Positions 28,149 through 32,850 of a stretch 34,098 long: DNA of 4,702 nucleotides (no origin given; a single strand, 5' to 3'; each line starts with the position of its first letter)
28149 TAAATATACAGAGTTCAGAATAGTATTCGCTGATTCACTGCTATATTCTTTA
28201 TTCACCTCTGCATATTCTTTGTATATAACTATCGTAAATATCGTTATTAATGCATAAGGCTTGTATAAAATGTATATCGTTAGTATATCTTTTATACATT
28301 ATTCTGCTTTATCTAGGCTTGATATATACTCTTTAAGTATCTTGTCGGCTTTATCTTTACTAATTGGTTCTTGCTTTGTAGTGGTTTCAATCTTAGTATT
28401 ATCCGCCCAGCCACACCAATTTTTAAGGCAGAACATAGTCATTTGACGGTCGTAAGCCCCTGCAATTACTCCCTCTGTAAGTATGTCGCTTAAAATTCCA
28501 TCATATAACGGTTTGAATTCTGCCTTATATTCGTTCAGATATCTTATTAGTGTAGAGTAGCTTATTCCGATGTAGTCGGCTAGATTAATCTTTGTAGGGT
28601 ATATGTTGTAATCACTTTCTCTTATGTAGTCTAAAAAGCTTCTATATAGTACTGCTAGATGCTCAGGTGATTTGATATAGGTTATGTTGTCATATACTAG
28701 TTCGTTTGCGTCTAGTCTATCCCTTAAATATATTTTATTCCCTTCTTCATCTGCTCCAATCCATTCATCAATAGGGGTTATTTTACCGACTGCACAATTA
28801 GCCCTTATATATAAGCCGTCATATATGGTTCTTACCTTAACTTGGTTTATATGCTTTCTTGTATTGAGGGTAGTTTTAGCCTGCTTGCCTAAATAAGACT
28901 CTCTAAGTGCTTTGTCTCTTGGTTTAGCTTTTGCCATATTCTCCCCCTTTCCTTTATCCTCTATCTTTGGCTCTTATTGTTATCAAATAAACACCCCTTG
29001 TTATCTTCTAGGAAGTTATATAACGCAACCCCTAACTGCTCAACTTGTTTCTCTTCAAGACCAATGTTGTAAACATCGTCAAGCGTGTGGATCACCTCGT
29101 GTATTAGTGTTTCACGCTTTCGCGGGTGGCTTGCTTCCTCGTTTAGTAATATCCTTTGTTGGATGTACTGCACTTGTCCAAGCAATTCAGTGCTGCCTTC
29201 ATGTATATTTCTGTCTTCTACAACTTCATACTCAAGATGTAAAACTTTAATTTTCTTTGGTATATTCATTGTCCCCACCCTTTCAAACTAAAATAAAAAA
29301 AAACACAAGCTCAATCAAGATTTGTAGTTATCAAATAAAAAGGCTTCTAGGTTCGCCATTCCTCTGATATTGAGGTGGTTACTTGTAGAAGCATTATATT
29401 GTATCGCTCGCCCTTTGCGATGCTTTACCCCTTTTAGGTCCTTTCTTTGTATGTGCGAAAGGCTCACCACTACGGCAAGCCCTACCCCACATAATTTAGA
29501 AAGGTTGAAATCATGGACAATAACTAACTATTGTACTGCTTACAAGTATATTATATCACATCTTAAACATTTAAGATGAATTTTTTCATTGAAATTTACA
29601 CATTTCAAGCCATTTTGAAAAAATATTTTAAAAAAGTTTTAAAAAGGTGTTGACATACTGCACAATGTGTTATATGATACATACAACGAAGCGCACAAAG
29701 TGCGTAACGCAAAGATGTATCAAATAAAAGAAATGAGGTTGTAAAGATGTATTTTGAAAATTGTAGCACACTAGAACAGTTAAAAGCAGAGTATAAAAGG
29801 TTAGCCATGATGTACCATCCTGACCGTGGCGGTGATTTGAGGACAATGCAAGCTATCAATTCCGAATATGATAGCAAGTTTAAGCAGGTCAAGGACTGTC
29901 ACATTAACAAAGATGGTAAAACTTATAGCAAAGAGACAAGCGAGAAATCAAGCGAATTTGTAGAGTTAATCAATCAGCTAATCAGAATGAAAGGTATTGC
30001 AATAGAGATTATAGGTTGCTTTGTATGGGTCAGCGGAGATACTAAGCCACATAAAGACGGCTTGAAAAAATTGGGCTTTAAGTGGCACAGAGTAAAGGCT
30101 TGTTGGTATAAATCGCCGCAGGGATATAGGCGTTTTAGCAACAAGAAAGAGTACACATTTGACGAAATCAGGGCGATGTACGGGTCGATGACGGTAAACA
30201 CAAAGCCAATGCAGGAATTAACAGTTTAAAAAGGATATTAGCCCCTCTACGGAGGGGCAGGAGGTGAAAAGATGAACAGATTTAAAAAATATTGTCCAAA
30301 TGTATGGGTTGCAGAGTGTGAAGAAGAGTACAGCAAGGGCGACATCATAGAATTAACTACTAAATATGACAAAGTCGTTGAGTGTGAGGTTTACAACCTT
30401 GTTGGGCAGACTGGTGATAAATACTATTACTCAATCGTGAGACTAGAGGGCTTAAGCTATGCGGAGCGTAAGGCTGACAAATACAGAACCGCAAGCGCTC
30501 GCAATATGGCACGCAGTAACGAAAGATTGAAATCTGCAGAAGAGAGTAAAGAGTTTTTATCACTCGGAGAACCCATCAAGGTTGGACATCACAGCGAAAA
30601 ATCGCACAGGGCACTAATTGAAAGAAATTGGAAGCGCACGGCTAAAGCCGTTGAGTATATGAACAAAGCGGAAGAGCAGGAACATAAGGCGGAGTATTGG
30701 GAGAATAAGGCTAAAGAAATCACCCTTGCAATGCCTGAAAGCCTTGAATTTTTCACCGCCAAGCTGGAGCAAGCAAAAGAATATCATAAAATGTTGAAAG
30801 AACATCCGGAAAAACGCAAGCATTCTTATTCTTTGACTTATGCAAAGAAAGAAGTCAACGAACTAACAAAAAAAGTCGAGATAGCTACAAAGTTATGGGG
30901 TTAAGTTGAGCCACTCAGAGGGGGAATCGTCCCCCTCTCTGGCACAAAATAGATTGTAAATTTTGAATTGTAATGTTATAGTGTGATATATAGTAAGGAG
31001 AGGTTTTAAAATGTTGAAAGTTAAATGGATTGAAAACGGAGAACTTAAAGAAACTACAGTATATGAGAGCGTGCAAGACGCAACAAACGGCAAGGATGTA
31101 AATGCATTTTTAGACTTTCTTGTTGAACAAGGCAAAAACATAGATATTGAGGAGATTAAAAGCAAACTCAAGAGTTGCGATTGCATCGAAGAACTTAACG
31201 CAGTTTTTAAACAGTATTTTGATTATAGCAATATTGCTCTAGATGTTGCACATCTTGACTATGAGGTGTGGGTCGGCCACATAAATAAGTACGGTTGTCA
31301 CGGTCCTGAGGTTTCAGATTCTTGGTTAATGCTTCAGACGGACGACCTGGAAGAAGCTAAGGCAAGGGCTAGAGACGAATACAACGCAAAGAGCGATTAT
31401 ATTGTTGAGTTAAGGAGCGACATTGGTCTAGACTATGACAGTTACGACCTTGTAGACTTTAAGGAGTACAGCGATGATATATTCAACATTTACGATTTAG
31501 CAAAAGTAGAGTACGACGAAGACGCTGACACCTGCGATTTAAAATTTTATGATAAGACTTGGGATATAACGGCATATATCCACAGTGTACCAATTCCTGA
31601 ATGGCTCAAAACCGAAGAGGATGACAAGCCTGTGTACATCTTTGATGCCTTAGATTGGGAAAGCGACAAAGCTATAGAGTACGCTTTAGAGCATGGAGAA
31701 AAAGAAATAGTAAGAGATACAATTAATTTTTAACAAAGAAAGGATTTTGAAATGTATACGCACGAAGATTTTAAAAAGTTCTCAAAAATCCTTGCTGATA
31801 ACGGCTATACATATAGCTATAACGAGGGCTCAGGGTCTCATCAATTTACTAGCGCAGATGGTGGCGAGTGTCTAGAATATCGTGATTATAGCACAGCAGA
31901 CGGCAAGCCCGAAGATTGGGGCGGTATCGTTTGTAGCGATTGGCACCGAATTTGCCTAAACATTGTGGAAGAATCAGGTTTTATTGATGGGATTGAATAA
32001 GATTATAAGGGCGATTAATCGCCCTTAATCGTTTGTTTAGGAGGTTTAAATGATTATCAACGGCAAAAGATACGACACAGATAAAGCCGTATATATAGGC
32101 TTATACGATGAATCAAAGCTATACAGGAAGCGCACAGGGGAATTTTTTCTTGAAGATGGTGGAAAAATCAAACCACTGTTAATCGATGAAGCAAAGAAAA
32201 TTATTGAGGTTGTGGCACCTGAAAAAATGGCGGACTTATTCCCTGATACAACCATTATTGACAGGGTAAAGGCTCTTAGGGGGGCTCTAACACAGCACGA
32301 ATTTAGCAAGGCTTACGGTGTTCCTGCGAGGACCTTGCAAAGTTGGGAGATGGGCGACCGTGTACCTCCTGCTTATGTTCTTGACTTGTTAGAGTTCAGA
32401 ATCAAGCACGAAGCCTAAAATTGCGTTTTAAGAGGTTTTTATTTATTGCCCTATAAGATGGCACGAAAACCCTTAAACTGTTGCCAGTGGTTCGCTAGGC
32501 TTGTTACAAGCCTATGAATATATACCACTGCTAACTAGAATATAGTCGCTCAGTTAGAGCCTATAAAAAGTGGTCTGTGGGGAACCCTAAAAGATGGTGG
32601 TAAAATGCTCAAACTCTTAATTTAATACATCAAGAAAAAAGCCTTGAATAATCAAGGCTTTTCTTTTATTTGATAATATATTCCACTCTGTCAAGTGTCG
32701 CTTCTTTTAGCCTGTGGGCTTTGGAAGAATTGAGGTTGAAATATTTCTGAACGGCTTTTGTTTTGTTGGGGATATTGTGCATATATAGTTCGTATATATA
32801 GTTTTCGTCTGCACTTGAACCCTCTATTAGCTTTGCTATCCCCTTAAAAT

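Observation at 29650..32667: Self-contained, counter-oriented five-gene operon between the late activator and the packaging genes: candidate host-takeover / anti-defence cassette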

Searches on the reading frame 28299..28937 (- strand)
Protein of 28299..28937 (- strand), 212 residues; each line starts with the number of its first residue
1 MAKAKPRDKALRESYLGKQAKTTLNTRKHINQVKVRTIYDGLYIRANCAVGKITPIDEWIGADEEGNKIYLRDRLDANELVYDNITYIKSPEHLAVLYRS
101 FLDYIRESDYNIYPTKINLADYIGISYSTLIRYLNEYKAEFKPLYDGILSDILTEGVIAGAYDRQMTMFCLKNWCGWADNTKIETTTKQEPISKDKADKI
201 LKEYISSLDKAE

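Call 4: search_protein_families(library=pfam, proteins=[window:28299-28937:-], max_evalue=0.1)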
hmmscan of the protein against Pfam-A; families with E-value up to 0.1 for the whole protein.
window:28299-28937:- (212 aa): 3 families
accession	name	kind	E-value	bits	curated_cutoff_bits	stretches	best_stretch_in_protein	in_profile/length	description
PF16677.11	GP3_package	-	0.0011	19.5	29.4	1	90-183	8-105/105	DNA-packaging protein gp3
PF13545.12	HTH_Crp_2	-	0.022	15.2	27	1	110-139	19-48/70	Crp-like helix-turn-helix domain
PF07453.19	NUMOD1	-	0.035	14.8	22.8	1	107-134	11-37/37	NUMOD1 domain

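Call 5: search_protein_families(library=phrogs, proteins=[window:28299-28937:-], max_evalue=0.01)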
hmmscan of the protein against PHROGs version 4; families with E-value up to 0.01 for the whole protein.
window:28299-28937:- (212 aa): 2 families
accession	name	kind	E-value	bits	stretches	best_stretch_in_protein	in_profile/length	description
phrog_309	-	head and packaging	0.00065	20.8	0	162-203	233-283/319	terminase small subunit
phrog_606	-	head and packaging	0.00081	20.5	1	114-204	70-160/167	terminase small subunit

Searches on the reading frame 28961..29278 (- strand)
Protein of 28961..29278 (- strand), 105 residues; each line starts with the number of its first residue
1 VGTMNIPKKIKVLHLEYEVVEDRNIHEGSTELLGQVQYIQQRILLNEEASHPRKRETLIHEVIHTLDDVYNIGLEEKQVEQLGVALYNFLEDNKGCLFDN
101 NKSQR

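Call 4: search_protein_families(library=pfam, proteins=[window:28961-29278:-], max_evalue=0.1)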
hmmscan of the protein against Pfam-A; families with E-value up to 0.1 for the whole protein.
window:28961-29278:- (105 aa): 3 families
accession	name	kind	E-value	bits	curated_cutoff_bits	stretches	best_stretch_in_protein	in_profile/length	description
PF06114.19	Peptidase_M78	-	0.00039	20.7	22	1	25-73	13-61/123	IrrE N-terminal-like domain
PF06167.18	Peptidase_M90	-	0.07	13.1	26.2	1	21-68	108-160/243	Glucose-regulated metallo-peptidase M90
PF10263.15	SprT-like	-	0.085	13.2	25.6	1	43-66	46-73/108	SprT-like family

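Call 5: search_protein_families(library=phrogs, proteins=[window:28961-29278:-], max_evalue=0.01)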
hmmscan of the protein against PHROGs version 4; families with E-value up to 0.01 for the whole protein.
window:28961-29278:- (105 aa): 2 families
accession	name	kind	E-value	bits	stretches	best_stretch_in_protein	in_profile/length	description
phrog_1233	-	unknown function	2.5e-17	64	1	3-102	5-113/306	-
phrog_87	-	other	0.0044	17.8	1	12-73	47-104/227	metallo-protease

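Call 59: search_protein_families(library=ncbifam, proteins=[window:28961-29278:-], max_evalue=0.01)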
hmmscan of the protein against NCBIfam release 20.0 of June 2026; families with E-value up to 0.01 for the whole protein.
window:28961-29278:- (105 aa): 0 families

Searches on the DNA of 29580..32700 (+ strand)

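Call 10: search_dna_similar(query=window:29580-32700:+, collection=phages, mode=distant, max_rows=30)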
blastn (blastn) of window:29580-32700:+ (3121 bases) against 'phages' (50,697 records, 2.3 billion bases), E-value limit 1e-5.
No match.
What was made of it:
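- Tried and rejected: The block gives no match in isolated phages (call 10).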

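Call 11: search_dna_similar(query=window:29580-32700:+, collection=plasmids, mode=distant, max_rows=30)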
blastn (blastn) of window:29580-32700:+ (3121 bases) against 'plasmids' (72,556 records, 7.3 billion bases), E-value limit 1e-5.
Records with a match: 2; places in all: 2; records where one place covers at least 80% of the query: 0.
Best place of each record, by identity: 60-80% 2.
By first word of the organism name: Moraxella 1; Shewanella 1.
By predicted mobility (MOB-suite, as given by PLSDB): non-mobilizable 1; conjugative 1.
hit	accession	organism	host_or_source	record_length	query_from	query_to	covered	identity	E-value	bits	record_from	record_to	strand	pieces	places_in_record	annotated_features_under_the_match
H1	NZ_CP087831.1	Moraxella bovis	Bovine,bacteria culture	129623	961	1327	12%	67.5%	7e-21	111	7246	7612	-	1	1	DUF3560 domain-containing protein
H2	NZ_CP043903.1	Shewanella sp. LC6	-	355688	972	1175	7%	69.3%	4e-11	80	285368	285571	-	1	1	DUF3560 domain-containing protein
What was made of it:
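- Tried and rejected: In plasmids it gives only weak hits over the DUF3560 gene (call 11).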
